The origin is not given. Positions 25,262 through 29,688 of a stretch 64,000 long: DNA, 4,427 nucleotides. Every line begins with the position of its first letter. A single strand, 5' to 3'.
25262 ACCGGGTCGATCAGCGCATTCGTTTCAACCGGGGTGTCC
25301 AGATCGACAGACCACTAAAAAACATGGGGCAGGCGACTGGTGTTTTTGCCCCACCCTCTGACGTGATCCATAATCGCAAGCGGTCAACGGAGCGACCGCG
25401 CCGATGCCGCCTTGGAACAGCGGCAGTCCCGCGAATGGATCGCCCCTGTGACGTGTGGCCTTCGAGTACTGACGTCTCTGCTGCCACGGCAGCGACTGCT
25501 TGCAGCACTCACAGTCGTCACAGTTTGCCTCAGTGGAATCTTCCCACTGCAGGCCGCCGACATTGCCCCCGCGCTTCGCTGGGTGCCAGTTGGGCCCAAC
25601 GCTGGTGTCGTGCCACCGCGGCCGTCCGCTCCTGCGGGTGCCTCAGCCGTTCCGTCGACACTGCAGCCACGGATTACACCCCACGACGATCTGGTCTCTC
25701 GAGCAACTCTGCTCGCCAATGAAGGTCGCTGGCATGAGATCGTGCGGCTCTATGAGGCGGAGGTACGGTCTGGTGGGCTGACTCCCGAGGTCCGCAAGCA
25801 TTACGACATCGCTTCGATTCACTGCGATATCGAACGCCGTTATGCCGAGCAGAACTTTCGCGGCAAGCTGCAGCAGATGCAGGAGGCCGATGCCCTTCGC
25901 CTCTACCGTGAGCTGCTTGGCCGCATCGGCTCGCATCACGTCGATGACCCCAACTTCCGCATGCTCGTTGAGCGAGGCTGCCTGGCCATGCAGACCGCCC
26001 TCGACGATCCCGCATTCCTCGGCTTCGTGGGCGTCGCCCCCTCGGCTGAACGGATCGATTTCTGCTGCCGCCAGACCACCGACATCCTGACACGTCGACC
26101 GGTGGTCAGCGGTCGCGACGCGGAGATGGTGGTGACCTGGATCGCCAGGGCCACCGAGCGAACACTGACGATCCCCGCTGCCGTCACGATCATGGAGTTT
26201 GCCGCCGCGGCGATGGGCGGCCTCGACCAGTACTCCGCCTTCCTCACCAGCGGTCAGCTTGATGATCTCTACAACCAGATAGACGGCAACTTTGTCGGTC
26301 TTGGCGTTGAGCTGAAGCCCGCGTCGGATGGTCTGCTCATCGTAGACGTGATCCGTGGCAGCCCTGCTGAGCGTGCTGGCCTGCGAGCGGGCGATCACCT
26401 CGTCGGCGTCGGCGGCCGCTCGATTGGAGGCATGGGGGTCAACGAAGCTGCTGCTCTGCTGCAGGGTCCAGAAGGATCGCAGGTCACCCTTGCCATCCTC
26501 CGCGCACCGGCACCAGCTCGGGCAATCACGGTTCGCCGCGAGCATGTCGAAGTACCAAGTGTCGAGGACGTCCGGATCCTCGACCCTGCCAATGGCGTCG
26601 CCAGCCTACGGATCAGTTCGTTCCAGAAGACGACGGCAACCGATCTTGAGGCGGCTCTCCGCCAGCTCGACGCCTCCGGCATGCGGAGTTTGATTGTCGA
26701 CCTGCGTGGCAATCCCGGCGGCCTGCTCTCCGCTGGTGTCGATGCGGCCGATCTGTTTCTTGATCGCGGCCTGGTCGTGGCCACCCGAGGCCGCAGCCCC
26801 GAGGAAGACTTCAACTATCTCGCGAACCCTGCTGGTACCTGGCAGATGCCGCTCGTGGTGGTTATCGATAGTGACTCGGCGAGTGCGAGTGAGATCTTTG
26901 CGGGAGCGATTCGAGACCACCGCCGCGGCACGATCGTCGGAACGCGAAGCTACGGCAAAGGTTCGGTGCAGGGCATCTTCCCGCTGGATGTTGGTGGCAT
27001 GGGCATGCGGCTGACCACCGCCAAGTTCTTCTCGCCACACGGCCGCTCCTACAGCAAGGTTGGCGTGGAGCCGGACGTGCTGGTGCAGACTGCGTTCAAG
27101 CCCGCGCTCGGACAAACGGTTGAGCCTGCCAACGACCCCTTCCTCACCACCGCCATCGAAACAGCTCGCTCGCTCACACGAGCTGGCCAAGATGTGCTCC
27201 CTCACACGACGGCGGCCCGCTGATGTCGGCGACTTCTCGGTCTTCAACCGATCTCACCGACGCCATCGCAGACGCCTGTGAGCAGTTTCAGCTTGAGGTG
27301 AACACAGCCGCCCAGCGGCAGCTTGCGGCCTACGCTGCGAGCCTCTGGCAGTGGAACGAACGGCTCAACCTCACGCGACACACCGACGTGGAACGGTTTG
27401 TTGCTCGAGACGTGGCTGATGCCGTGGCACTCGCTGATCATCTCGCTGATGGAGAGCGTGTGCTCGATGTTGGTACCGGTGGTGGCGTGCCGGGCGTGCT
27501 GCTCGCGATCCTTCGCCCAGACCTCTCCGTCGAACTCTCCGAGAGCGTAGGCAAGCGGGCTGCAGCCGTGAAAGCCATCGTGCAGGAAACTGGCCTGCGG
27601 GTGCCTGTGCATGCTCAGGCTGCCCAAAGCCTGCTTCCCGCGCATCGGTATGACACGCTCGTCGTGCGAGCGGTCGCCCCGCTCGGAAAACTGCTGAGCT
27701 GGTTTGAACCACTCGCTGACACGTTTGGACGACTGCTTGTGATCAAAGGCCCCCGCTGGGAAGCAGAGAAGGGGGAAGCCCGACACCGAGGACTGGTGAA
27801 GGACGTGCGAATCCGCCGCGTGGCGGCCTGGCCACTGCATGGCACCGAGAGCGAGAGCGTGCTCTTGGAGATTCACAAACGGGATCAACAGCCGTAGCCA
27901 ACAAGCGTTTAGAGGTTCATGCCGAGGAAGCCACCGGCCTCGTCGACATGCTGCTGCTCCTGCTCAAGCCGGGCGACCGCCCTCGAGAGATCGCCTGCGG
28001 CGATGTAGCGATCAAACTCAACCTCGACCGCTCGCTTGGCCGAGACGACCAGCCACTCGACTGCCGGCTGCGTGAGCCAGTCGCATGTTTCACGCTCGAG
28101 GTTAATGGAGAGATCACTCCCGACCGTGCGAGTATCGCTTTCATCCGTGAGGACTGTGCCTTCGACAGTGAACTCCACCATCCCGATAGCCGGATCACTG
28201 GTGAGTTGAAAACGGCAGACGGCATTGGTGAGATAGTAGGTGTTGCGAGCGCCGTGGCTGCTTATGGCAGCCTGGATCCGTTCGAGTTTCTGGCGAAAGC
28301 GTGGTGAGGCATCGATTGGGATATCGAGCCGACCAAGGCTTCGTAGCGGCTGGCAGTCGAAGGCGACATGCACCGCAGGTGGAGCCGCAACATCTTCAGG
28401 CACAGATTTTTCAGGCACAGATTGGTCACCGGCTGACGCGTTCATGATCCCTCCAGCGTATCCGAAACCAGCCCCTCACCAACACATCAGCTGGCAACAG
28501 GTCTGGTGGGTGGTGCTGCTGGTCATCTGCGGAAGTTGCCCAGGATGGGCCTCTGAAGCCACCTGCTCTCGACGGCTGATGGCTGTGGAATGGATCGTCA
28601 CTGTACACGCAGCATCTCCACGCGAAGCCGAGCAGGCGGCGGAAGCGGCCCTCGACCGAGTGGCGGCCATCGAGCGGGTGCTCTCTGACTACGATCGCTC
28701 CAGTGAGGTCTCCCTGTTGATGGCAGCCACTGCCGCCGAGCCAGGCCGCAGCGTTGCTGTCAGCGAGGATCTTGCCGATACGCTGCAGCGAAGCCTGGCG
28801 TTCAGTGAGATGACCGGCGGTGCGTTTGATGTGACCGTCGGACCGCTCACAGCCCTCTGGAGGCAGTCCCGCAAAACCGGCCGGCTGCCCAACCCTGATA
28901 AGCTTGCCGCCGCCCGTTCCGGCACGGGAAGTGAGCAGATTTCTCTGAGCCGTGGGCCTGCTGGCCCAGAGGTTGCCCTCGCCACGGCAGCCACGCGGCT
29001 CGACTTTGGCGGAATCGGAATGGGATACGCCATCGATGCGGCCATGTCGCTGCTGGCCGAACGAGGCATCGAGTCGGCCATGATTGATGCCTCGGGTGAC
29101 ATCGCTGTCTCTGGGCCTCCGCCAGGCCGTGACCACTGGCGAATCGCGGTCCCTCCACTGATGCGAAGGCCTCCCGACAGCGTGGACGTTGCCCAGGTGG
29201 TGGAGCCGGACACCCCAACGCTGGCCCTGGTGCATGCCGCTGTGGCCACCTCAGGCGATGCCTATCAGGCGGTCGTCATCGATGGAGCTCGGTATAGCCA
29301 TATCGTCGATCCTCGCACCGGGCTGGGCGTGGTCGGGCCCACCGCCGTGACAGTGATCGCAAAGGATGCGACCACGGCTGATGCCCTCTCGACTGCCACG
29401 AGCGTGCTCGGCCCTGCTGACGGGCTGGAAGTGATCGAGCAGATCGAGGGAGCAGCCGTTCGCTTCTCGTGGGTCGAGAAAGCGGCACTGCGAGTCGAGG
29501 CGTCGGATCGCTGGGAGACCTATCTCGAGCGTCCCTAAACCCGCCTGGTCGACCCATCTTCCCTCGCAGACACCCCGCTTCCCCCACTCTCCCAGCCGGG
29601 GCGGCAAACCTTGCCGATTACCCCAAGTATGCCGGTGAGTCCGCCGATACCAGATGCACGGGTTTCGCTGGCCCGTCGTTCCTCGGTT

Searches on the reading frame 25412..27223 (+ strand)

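Call 81: search_protein_families(library=pfam, proteins=[window:25412-27223:+], max_evalue=0.0001)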
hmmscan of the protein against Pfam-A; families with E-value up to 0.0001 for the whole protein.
window:25412-27223:+ (603 aa): 4 families
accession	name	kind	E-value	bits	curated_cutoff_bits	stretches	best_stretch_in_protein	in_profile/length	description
PF03572.23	Peptidase_S41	-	2.6e-51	173.9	24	1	396-557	2-164/165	Peptidase family S41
PF17820.7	PDZ_6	-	1.5e-15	57.1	27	1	310-364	2-54/54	PDZ domain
PF00595.29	PDZ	-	2.3e-10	41.1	23.2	1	296-362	11-80/81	PDZ domain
PF13180.12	PDZ_2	-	5.4e-10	39.9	27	1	296-364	2-69/80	PDZ domain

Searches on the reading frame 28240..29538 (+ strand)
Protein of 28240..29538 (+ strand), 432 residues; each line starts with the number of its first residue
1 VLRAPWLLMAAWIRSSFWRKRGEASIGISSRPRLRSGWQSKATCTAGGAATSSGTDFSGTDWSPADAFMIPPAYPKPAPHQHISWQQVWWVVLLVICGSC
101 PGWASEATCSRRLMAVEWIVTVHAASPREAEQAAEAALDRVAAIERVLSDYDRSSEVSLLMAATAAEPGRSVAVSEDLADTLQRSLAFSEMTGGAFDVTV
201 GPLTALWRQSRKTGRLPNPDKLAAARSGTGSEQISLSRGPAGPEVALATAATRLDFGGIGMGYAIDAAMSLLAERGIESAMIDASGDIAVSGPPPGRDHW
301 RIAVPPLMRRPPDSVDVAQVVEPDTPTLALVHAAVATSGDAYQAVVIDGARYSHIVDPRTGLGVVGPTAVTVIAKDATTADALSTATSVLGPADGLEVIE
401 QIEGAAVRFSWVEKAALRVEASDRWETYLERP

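Call 3: search_protein_families(library=pfam, proteins=[window:28240-29538:+], max_evalue=0.01)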
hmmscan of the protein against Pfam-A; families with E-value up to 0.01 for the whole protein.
window:28240-29538:+ (432 aa): 1 family
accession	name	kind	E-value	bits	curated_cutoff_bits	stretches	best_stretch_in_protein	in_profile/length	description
PF02424.20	ApbE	-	2.3e-66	224.5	25.6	1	117-406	4-263/266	ApbE family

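Call 4: search_protein_families(library=ncbifam, proteins=[window:28240-29538:+], max_evalue=0.01)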
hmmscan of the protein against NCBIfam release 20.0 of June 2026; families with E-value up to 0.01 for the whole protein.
window:28240-29538:+ (432 aa): 1 family
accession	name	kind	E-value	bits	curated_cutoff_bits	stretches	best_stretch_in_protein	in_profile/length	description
NF007774.0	PRK10461.1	equivalog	4.7e-31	107.9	498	1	109-428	37-345/351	FAD:protein FMN transferase ApbE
